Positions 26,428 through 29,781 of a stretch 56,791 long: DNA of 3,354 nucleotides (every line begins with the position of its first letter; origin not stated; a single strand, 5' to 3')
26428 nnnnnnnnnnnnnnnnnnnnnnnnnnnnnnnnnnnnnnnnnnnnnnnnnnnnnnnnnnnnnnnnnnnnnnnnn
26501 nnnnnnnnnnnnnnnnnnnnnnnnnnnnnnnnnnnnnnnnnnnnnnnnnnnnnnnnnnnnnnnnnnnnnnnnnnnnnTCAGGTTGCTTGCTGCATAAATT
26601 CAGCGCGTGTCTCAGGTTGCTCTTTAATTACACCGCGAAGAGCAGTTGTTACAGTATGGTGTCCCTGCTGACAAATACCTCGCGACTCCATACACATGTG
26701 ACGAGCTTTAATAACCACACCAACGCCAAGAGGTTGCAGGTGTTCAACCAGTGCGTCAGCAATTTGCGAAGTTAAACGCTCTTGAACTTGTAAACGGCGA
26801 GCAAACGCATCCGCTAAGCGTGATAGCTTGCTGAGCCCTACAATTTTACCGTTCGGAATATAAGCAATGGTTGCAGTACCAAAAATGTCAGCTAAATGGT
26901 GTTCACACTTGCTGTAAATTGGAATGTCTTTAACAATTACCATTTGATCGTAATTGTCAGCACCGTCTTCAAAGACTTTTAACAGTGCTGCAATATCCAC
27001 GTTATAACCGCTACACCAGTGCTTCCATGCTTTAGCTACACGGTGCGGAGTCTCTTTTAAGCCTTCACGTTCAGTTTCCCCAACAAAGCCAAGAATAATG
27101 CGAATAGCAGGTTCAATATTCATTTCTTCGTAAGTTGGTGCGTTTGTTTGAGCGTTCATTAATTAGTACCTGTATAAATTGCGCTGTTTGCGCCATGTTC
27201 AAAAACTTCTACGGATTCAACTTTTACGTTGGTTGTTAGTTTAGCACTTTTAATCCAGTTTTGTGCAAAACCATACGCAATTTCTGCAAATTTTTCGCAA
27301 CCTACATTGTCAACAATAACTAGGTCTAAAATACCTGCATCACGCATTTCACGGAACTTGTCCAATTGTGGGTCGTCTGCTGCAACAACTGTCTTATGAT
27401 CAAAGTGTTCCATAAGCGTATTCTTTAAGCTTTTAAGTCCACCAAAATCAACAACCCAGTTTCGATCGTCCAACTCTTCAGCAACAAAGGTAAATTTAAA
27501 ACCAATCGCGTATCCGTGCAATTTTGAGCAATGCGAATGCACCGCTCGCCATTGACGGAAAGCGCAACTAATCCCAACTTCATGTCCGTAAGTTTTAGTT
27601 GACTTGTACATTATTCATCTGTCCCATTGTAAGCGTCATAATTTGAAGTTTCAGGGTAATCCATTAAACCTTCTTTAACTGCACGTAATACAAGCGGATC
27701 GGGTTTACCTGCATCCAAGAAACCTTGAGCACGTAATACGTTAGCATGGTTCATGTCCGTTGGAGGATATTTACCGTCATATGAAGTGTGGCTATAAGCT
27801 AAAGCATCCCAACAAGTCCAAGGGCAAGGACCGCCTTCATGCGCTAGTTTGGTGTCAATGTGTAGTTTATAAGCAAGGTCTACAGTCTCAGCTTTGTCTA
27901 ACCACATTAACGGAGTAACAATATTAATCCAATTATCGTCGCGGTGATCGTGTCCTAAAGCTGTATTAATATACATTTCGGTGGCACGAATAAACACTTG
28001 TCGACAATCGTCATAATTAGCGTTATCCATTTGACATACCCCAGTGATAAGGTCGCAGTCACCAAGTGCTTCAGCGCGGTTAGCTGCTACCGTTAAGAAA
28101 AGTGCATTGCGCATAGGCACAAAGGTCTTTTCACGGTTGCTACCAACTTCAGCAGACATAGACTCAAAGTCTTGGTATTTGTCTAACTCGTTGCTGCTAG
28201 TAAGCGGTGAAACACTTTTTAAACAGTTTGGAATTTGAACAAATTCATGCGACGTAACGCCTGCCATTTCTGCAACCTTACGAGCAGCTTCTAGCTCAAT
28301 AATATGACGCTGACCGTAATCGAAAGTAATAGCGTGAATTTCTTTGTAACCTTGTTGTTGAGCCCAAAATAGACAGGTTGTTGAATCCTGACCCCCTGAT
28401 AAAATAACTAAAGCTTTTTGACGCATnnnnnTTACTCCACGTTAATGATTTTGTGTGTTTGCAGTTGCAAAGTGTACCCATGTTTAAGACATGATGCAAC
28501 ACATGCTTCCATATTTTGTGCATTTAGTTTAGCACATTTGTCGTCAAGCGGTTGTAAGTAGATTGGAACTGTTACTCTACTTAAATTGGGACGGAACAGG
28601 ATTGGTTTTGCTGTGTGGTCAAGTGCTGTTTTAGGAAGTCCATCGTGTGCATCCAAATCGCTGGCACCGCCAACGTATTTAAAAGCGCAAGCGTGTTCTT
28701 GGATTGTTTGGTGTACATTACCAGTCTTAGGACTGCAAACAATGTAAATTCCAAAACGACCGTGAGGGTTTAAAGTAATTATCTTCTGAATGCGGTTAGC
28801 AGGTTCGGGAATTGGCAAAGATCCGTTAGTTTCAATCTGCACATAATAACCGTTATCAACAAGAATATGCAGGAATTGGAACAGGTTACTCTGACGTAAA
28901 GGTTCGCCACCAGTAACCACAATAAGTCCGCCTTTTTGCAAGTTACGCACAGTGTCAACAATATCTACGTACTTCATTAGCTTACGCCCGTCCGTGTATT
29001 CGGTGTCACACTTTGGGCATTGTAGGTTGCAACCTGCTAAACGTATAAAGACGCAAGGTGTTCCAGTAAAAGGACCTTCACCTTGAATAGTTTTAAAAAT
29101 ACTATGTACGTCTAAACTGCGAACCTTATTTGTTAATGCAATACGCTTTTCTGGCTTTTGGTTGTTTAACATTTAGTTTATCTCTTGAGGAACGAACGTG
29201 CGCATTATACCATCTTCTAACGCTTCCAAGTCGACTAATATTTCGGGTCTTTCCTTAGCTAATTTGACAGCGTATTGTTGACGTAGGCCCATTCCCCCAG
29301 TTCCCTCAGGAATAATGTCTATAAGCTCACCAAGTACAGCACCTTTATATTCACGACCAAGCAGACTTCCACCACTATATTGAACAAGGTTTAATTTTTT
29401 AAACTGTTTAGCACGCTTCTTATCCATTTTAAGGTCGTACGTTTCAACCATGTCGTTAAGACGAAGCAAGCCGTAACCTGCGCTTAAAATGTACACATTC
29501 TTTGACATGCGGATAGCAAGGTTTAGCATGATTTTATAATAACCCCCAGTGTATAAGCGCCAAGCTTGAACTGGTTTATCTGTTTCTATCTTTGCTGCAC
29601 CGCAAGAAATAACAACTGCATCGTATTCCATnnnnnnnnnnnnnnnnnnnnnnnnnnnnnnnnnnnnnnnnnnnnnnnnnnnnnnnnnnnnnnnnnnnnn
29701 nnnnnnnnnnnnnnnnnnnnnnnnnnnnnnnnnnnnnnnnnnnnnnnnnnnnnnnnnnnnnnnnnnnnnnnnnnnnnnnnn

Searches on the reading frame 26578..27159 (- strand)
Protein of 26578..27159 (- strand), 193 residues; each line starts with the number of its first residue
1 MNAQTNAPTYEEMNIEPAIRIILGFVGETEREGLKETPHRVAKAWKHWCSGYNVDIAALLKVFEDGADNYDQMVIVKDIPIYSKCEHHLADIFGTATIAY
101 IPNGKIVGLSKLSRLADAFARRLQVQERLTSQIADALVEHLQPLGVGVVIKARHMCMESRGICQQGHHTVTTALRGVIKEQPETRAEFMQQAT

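Call 37: search_protein_families(library=pfam, proteins=[window:26578-27159:-])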
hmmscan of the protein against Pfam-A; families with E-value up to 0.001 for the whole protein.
window:26578-27159:- (193 aa): 2 families
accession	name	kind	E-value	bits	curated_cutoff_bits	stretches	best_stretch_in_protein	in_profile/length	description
PF01227.27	GTP_cyclohydroI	-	2.4e-67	226.3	27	1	16-191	2-177/179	GTP cyclohydrolase I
PF14489.11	QueF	-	1.2e-05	25.9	27.3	1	93-148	3-58/81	QueF-like protein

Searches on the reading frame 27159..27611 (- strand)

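Call 37: search_protein_families(library=pfam, proteins=[window:27159-27611:-])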
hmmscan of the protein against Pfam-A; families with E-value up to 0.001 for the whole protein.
window:27159-27611:- (150 aa): 1 family
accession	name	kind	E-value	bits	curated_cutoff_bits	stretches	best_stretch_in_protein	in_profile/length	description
PF01242.24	PTPS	-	4.1e-16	59.5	22.4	1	14-148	8-120/121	6-pyruvoyl tetrahydropterin synthase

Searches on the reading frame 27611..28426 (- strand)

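Call 37: search_protein_families(library=pfam, proteins=[window:27611-28426:-])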
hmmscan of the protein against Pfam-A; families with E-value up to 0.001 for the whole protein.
window:27611-28426:- (271 aa): 2 families
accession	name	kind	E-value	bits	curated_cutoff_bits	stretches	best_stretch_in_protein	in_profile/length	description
PF06508.19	QueC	-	5.1e-49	167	22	1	4-195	1-180/210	Queuosine biosynthesis protein QueC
PF00733.27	Asn_synthase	-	9e-07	29.3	21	1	6-63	21-78/354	Asparagine synthase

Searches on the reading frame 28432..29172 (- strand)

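Call 37: search_protein_families(library=pfam, proteins=[window:28432-29172:-])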
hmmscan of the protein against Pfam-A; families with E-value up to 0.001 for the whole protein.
window:28432-29172:- (246 aa): 1 family
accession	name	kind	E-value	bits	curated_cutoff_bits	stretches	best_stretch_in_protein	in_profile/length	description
PF04055.27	Radical_SAM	-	6.7e-09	36.6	29.5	1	46-130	5-99/166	Radical SAM superfamily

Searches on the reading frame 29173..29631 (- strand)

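Call 37: search_protein_families(library=pfam, proteins=[window:29173-29631:-])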
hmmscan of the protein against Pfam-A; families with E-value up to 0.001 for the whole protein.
window:29173-29631:- (152 aa): 2 families
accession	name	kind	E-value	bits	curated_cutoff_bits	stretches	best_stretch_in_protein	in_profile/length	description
PF21818.3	DUF6884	-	1.6e-13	51.4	30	1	6-77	2-71/135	Family of unknown function (DUF6884)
PF03883.20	H2O2_YaaD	-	5.7e-07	29.7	29.6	1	21-85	74-143/236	Peroxide stress protein YaaA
